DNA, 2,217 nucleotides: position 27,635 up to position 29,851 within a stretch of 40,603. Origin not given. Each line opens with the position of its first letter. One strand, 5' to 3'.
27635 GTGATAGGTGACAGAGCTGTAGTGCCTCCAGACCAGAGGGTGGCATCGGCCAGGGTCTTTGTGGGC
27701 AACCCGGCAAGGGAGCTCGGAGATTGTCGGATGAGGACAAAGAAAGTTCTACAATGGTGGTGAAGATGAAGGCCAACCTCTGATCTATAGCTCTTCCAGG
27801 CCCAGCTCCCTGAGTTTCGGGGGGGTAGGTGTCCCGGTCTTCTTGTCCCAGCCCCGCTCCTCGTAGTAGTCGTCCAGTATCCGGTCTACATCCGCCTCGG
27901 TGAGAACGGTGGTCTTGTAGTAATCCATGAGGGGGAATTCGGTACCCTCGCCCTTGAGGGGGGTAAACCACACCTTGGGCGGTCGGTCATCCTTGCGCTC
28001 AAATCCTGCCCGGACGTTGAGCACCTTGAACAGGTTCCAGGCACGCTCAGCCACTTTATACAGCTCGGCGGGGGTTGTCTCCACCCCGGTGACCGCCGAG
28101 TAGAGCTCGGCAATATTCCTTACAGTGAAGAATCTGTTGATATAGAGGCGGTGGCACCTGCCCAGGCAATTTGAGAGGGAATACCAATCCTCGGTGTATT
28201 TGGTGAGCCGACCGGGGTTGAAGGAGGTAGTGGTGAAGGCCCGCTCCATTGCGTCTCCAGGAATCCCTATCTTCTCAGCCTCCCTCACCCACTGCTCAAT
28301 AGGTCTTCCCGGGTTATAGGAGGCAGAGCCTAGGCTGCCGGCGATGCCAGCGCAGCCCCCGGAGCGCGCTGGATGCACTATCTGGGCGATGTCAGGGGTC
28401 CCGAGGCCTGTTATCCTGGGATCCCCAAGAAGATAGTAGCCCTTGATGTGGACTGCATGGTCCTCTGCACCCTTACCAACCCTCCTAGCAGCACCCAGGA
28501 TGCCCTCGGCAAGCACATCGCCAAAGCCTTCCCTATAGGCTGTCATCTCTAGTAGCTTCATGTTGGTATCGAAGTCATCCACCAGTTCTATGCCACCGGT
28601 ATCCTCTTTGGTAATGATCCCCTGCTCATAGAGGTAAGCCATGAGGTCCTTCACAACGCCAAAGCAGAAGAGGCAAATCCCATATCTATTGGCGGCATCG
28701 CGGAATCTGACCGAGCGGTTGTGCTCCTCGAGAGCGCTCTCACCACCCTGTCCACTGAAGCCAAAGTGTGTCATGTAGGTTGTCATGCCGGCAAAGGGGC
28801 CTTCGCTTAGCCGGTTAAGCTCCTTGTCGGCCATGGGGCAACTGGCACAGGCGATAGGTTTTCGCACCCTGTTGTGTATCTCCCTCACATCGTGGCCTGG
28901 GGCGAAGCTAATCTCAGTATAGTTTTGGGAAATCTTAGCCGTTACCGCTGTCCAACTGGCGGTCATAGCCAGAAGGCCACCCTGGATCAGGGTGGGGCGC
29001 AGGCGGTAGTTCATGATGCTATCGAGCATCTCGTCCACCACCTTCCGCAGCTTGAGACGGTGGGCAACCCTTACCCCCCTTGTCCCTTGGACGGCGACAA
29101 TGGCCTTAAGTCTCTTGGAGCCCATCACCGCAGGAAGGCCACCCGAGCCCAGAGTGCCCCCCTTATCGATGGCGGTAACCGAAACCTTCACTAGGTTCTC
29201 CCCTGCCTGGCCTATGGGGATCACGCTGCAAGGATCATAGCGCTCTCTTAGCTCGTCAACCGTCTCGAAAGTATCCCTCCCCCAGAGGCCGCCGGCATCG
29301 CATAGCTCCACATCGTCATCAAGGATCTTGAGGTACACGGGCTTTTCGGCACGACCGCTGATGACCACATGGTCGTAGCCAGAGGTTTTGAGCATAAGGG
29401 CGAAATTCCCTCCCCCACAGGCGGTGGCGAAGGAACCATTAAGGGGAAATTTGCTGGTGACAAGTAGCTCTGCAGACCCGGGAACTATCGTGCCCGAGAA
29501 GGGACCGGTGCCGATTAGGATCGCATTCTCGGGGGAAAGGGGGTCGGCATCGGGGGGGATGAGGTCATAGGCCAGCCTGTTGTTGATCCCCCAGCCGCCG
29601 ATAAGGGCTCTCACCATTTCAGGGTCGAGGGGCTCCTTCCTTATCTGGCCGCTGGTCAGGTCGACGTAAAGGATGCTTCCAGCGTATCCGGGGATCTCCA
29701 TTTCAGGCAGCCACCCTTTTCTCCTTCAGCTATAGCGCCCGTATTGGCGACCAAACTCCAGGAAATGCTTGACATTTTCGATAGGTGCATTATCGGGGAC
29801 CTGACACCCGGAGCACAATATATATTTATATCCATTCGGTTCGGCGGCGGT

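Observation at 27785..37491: Operon joining two AOR paralogs, a flavoprotein-ferredoxin fusion, a crotonase and a complete corrinoid methyl-transfer system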

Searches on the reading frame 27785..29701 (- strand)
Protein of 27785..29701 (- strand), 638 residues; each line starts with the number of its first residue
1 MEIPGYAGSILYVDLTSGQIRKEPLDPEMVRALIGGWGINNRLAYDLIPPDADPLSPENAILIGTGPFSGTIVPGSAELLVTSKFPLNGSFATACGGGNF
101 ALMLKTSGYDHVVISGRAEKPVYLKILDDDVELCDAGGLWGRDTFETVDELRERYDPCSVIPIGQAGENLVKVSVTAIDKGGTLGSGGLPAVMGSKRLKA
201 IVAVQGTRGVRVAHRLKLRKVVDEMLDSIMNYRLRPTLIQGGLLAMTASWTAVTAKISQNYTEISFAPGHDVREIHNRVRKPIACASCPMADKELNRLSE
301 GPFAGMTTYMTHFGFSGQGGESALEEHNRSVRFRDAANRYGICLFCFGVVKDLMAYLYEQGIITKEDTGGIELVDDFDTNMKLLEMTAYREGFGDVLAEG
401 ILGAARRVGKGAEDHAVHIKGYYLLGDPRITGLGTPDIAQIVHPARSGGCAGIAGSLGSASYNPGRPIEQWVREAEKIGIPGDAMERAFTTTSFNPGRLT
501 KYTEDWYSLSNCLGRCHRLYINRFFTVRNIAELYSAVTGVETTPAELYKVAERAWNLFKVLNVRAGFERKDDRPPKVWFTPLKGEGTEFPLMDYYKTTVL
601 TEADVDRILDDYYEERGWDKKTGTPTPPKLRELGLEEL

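Call 3: search_protein_families(library=pfam, proteins=[window:27785-29701:-])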
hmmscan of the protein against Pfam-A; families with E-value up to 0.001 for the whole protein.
window:27785-29701:- (638 aa): 2 families
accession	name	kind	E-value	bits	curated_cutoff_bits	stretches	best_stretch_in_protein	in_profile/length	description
PF02730.20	AFOR_N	-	1.7e-62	211.1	29.8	1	9-203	2-196/199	Aldehyde ferredoxin oxidoreductase, N-terminal domain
PF01314.23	AFOR_C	-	2.1e-60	205.4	27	1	271-635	55-385/385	Aldehyde ferredoxin oxidoreductase, domains 2 & 3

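Call 4: search_protein_families(library=ncbifam, proteins=[window:27785-29701:-])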
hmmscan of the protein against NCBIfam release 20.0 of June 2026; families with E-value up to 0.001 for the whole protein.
window:27785-29701:- (638 aa): 2 families
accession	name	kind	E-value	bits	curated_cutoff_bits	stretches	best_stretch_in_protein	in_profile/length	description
NF007354.0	PRK09849.1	equivalog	2.9e-66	224.5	868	2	3-230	5-231/703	aldehyde ferredoxin oxidoreductase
NF040818.1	GAPOR_Arch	equivalog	8.2e-13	47.5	1300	1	9-130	4-122/654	glyceraldehyde-3-phosphate:ferredoxin oxidoreductase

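Call 19: search_solved_structures(query=window:27785-29701:-, max_evalue=0.001)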
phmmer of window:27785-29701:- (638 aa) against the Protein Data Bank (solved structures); distinct sequences matched with E-value up to 0.001: 9.
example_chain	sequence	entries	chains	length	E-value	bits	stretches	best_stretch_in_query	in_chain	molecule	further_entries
1b25_A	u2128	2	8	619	8.5e-64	219.4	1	5-636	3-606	PROTEIN (FORMALDEHYDE FERREDOXIN OXIDOREDUCTASE) | FORMALDEHYDE FERREDOXIN OXIDOREDUCTASE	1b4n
9g7j_A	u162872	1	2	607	4e-62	213.9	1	5-637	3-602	Aldehyde ferredoxin oxidoreductase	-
9mqx_D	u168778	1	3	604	3.8e-61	210.6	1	5-636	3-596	Aldehyde:ferredoxin oxidoreductase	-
1aor_A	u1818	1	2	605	1.6e-53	185.5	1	6-409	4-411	ALDEHYDE FERREDOXIN OXIDOREDUCTASE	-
4z3w_A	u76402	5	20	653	1.9e-50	175.3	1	7-635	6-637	Benzoyl-CoA reductase, putative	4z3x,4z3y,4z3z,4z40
8c0z_A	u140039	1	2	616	6.1e-48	167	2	5-211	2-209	Aldehyde:ferredoxin oxidoreductase,tungsten-containing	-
9q1t_A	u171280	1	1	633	1.3e-41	146.1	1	2-635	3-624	Tungsten-dependent aldehyde oxidoreductase WOR83 from Haloferax volcanii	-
6x6u_A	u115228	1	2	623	2.6e-37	131.9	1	5-423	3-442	Formaldehyde:ferredoxin oxidoreductase wor5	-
6x1o_A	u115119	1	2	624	2.6e-37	131.9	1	5-423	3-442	Formaldehyde:ferredoxin oxidoreductase wor5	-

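Call 61: search_solved_structures(query=window:27785-29701:-, max_evalue=1e-45, show_alignments=5)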
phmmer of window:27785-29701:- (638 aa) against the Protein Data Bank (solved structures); distinct sequences matched with E-value up to 1e-45: 6.
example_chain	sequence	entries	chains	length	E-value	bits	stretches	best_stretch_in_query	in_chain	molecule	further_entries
1b25_A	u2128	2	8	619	8.5e-64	219.4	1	5-636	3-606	PROTEIN (FORMALDEHYDE FERREDOXIN OXIDOREDUCTASE) | FORMALDEHYDE FERREDOXIN OXIDOREDUCTASE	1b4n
9g7j_A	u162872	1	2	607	4e-62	213.9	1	5-637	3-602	Aldehyde ferredoxin oxidoreductase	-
9mqx_D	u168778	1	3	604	3.8e-61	210.6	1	5-636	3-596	Aldehyde:ferredoxin oxidoreductase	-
1aor_A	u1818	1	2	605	1.6e-53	185.5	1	6-409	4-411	ALDEHYDE FERREDOXIN OXIDOREDUCTASE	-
4z3w_A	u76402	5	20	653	1.9e-50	175.3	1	7-635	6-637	Benzoyl-CoA reductase, putative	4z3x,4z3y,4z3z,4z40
8c0z_A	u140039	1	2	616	6.1e-48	167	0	5-211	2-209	Aldehyde:ferredoxin oxidoreductase,tungsten-containing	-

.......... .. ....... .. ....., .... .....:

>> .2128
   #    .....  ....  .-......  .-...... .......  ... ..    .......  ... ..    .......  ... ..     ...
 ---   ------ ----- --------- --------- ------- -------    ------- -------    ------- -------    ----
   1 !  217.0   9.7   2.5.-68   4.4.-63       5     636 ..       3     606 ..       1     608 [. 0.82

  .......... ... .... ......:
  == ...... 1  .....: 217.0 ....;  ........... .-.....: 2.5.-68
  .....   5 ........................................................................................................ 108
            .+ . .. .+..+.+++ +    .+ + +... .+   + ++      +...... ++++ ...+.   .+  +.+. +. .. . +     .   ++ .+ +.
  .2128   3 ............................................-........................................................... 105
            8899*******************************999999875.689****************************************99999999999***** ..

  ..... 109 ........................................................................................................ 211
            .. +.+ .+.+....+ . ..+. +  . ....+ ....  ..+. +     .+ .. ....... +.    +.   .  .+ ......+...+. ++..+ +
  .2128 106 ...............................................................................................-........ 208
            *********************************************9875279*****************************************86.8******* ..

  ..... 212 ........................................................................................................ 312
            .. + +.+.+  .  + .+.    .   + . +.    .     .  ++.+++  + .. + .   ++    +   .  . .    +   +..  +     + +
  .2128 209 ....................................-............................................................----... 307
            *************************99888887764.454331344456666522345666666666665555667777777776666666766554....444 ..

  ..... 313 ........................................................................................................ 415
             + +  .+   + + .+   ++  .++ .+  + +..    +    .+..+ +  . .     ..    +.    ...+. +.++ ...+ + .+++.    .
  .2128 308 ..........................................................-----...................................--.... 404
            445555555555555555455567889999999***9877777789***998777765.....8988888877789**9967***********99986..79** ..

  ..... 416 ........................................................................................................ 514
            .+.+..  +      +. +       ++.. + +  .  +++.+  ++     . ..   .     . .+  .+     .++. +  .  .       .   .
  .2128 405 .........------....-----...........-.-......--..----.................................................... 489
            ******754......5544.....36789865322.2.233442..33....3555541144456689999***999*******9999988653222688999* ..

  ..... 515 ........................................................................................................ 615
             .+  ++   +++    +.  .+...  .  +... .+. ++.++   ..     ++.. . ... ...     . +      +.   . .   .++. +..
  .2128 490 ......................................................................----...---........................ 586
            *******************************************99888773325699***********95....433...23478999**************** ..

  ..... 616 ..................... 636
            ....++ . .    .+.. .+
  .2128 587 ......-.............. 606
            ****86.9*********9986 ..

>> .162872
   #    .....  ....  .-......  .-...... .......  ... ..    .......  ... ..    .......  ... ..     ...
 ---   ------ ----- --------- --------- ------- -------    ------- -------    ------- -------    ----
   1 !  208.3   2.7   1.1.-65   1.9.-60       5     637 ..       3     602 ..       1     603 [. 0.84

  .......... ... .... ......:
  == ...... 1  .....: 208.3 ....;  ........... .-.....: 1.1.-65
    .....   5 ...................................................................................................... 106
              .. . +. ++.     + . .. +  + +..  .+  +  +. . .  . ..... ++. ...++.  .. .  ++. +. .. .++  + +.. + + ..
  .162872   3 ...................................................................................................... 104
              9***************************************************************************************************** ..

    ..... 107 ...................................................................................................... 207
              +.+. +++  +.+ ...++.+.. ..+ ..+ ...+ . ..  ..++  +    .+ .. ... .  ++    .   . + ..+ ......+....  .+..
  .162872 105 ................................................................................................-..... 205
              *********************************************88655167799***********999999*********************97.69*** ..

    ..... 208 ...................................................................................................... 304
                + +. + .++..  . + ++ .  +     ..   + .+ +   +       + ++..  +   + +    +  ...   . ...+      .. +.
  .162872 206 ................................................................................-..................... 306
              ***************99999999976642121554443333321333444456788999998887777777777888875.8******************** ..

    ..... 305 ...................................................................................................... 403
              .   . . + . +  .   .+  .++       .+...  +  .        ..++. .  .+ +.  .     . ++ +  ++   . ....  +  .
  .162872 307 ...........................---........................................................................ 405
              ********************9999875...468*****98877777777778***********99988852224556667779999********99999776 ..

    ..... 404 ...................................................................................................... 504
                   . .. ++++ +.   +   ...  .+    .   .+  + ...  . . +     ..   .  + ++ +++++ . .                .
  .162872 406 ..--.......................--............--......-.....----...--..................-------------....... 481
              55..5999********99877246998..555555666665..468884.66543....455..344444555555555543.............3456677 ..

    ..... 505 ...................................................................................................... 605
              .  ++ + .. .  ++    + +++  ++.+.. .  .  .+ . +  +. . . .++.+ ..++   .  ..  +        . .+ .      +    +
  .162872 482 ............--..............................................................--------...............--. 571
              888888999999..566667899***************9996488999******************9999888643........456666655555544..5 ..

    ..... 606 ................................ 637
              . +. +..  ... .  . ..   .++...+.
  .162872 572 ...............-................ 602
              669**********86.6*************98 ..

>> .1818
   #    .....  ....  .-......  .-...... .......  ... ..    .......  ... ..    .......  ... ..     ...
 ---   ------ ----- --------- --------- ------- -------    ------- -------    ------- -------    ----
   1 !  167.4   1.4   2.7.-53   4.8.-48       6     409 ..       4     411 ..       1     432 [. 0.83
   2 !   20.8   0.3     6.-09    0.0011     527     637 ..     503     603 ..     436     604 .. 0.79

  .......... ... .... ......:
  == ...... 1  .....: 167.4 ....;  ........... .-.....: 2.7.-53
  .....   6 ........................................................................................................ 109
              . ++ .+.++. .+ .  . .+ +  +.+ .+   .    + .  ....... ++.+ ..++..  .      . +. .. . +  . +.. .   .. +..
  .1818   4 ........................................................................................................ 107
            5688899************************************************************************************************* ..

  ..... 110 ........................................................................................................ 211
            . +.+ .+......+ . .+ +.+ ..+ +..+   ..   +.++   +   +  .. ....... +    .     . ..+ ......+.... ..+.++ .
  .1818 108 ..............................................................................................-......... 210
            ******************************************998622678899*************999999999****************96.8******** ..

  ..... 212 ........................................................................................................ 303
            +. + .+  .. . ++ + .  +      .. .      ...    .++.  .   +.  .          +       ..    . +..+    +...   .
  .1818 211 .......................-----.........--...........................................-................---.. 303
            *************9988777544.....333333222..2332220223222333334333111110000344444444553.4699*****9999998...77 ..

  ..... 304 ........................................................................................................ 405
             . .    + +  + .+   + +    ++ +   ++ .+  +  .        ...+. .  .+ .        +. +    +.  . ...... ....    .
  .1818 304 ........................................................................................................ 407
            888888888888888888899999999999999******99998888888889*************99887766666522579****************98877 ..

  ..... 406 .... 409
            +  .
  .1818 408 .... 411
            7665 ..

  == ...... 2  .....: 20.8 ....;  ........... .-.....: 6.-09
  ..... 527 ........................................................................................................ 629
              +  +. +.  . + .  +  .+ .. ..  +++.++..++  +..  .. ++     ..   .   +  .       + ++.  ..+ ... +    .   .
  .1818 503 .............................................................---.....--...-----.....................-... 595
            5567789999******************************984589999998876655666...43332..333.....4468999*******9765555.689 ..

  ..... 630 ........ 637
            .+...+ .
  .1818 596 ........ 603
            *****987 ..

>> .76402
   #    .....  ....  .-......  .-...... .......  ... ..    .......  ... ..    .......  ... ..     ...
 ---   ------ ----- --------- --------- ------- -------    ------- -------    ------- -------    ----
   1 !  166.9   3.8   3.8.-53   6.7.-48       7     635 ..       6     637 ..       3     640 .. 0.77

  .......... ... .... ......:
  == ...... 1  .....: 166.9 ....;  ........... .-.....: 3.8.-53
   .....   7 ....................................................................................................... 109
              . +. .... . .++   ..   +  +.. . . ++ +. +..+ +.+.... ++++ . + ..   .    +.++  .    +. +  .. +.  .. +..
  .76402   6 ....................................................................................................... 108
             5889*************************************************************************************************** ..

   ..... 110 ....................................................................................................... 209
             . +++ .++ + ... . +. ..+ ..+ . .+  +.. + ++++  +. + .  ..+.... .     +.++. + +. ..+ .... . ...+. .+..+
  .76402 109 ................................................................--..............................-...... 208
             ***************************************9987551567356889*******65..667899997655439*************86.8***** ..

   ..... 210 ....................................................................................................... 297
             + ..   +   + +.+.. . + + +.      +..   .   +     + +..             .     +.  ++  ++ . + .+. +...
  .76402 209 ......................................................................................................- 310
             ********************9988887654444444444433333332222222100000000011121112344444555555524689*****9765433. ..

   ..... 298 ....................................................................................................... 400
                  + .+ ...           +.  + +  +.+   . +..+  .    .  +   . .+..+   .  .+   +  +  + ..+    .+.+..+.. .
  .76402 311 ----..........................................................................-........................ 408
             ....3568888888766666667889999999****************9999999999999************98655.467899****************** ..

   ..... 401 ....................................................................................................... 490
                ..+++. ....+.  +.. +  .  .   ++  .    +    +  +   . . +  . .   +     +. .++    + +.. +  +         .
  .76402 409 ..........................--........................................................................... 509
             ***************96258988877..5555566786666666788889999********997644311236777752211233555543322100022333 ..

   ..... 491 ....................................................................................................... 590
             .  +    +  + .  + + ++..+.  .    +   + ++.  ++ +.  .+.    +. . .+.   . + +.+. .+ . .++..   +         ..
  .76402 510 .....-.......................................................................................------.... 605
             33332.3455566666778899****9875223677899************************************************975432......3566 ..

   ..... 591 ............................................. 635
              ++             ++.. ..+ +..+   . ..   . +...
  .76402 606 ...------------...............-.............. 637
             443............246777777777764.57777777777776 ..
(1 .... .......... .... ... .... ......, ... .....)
